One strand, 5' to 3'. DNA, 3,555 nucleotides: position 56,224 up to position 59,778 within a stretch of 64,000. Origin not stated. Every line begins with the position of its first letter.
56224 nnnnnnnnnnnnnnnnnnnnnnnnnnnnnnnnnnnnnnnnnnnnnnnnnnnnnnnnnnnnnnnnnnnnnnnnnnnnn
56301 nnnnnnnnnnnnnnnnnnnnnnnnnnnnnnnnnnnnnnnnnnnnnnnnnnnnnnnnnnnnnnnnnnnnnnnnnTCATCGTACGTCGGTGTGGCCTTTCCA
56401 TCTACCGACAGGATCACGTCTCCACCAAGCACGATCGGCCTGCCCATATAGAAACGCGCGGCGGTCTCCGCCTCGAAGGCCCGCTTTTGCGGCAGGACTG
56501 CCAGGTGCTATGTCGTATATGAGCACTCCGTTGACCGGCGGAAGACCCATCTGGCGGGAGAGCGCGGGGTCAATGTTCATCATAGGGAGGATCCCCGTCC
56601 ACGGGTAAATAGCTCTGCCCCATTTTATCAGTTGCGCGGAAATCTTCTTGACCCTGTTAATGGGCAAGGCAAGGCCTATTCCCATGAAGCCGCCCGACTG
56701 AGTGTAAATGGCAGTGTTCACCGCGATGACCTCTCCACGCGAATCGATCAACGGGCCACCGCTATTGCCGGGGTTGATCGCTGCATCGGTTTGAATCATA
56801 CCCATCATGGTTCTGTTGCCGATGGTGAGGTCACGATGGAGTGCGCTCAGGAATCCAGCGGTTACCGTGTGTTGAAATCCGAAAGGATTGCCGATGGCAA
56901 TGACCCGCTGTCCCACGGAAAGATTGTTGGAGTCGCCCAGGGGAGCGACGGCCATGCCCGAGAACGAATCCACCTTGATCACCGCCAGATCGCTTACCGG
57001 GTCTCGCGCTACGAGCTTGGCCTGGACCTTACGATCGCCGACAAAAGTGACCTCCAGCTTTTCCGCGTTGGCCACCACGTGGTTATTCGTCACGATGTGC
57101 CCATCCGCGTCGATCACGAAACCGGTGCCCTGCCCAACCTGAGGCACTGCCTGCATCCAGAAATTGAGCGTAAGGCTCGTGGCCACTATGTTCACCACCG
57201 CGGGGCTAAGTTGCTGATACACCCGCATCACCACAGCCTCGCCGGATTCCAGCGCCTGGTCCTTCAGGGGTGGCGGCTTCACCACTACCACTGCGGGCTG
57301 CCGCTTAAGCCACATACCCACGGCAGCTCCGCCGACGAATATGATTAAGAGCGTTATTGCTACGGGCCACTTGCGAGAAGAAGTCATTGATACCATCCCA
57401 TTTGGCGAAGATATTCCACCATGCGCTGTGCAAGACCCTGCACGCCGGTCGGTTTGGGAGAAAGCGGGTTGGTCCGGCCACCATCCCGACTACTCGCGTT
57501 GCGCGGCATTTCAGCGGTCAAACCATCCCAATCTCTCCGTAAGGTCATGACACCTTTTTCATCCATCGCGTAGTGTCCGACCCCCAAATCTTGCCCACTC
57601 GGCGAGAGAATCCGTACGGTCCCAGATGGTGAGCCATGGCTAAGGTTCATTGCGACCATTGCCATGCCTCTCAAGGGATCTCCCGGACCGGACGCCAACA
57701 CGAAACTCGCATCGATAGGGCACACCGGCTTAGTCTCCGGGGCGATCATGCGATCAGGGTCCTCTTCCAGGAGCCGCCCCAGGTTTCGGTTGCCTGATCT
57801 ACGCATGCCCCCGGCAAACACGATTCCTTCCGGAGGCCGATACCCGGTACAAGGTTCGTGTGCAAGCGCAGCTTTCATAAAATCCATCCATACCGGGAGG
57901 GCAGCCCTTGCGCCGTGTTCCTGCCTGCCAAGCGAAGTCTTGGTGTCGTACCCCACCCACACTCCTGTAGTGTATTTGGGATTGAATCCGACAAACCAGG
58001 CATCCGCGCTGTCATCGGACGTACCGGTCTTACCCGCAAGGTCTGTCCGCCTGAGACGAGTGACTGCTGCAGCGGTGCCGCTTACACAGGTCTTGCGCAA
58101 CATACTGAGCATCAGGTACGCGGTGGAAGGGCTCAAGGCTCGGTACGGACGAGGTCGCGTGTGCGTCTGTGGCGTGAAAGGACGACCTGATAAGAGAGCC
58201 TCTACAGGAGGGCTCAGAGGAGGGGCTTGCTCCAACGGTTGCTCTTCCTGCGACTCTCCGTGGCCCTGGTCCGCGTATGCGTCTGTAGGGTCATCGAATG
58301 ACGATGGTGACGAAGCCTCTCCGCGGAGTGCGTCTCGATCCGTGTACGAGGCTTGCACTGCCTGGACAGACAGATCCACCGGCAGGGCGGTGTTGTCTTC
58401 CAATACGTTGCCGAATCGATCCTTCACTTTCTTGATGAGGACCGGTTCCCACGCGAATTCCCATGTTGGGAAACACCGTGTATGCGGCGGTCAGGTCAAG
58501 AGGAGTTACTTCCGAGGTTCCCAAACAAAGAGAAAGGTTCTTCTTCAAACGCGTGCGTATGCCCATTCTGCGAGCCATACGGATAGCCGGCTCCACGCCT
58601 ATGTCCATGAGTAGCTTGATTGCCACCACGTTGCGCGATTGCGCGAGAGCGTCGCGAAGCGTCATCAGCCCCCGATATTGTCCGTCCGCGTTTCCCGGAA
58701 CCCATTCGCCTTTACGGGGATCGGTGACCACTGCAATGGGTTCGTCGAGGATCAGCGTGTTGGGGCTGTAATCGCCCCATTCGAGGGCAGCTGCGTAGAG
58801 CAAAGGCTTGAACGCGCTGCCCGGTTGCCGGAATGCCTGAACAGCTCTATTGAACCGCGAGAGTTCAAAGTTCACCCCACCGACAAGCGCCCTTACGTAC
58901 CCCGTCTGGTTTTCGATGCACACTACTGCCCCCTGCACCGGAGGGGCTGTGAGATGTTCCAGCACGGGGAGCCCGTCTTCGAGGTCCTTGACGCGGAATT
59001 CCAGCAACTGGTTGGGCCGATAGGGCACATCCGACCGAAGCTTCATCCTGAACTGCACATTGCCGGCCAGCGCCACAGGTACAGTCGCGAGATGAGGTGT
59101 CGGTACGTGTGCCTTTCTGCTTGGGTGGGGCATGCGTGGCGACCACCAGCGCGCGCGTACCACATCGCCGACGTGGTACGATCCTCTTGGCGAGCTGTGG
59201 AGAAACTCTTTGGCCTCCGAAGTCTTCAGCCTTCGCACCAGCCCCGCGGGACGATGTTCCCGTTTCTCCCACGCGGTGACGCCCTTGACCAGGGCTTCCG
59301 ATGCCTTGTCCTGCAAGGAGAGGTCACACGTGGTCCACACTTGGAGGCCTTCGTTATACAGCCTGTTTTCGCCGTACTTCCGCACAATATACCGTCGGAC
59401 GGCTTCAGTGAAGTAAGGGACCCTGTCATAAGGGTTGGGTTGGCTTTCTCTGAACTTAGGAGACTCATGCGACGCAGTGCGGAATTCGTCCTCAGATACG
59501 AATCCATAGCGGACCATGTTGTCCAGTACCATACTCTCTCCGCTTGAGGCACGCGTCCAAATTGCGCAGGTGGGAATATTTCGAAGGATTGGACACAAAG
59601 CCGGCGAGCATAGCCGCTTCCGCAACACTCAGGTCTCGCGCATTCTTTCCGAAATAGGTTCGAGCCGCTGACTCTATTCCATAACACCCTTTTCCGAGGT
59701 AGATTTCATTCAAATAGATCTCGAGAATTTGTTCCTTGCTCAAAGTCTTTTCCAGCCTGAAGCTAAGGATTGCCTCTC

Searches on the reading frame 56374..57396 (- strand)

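Call 59: search_protein_families(library=pfam, max_evalue=0.001, proteins=[window:56374-57396:-])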
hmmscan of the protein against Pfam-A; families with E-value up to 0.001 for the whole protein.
window:56374-57396:- (340 aa): 2 families
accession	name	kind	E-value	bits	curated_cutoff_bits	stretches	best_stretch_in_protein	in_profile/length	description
PF13365.12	Trypsin_2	-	5.6e-37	128.1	27.6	1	90-226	1-144/144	Trypsin-like peptidase domain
PF00089.32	Trypsin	-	1.3e-17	64.8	20.6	1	82-250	15-217/220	Trypsin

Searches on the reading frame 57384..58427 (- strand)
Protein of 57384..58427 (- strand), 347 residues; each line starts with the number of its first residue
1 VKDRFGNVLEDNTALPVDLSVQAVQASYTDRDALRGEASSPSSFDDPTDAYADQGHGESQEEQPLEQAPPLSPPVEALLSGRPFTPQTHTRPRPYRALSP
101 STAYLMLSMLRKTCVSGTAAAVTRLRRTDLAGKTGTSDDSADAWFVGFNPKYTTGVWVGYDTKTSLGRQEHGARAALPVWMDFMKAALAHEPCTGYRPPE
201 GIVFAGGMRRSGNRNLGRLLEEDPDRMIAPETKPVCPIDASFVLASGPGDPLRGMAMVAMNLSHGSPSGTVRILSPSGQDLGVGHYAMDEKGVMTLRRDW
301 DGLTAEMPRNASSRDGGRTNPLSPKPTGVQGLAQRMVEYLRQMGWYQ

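Call 31: search_protein_families(library=pfam, max_evalue=0.001, proteins=[window:57384-58427:-])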
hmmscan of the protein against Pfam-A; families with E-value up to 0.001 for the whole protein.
window:57384-58427:- (347 aa): 1 family
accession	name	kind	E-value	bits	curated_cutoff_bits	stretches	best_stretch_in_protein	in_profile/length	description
PF00905.27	Transpeptidase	-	0.00053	19.7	22.1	1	93-162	198-277/299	Penicillin binding protein transpeptidase domain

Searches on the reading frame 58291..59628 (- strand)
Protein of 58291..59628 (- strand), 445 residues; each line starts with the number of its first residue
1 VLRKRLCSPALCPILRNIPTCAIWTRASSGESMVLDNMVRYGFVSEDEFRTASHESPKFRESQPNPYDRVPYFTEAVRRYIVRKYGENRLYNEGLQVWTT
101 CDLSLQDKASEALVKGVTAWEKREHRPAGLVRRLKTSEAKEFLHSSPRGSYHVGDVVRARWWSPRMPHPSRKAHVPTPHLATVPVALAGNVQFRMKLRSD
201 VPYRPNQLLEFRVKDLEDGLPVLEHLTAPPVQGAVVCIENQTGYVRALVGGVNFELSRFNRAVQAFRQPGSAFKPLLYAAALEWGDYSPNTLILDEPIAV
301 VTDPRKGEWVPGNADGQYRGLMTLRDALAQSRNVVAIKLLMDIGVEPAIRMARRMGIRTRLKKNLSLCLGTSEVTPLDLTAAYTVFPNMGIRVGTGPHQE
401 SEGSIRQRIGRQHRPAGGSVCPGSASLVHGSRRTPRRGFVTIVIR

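Call 31: search_protein_families(library=pfam, max_evalue=0.001, proteins=[window:58291-59628:-])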
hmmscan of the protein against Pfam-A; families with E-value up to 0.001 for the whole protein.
window:58291-59628:- (445 aa): 1 family
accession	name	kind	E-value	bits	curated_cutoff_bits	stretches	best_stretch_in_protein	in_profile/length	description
PF00905.27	Transpeptidase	-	1.8e-16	60.7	22.1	1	233-360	1-131/299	Penicillin binding protein transpeptidase domain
